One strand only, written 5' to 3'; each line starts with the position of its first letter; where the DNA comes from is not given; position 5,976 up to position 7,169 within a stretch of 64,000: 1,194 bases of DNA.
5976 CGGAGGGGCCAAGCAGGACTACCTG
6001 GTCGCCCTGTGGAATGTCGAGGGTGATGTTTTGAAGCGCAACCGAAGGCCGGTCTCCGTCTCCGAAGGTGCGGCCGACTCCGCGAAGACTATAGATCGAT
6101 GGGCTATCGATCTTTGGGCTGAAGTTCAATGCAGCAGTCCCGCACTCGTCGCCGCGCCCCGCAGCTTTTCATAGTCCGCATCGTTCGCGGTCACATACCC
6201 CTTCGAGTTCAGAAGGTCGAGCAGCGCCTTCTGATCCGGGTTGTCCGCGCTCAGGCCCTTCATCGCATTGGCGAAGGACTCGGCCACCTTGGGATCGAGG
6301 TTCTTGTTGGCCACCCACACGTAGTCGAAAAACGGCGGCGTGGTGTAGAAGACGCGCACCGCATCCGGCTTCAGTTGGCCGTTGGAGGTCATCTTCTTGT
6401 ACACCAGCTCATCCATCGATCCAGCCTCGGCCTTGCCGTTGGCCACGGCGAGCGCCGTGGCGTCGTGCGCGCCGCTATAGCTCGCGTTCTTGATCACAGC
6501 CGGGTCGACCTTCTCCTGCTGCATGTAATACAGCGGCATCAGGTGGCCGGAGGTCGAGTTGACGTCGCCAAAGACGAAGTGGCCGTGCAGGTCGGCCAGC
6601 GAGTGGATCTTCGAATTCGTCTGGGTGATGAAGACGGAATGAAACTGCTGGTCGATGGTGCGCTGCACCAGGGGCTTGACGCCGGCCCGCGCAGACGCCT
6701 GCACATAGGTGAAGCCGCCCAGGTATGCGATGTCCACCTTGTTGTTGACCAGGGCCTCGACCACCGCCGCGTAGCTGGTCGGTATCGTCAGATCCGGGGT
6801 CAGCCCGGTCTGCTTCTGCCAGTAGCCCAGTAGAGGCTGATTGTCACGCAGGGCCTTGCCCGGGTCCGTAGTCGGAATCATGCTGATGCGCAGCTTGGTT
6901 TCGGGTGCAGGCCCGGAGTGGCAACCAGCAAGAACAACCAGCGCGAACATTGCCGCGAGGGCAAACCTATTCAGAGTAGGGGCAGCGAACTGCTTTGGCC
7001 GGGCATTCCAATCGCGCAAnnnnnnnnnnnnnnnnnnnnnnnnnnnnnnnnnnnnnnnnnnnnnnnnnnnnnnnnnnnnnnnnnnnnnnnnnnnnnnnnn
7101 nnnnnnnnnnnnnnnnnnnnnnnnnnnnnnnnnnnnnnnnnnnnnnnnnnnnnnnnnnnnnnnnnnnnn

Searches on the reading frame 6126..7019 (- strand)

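Call 45: search_protein_families(library=pfam, proteins=[window:6126-7019:-], max_evalue=0.001)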
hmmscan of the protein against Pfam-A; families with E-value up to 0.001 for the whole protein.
window:6126-7019:- (297 aa): 2 families
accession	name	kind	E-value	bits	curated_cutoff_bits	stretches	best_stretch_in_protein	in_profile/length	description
PF12974.12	Phosphonate-bd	-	1.8e-67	227.7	27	1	45-283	1-242/242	ABC transporter, phosphonate, periplasmic substrate-binding protein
PF09084.16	NMT1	-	2.4e-06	28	20.5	1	65-201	14-145/216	NMT1/THI5 like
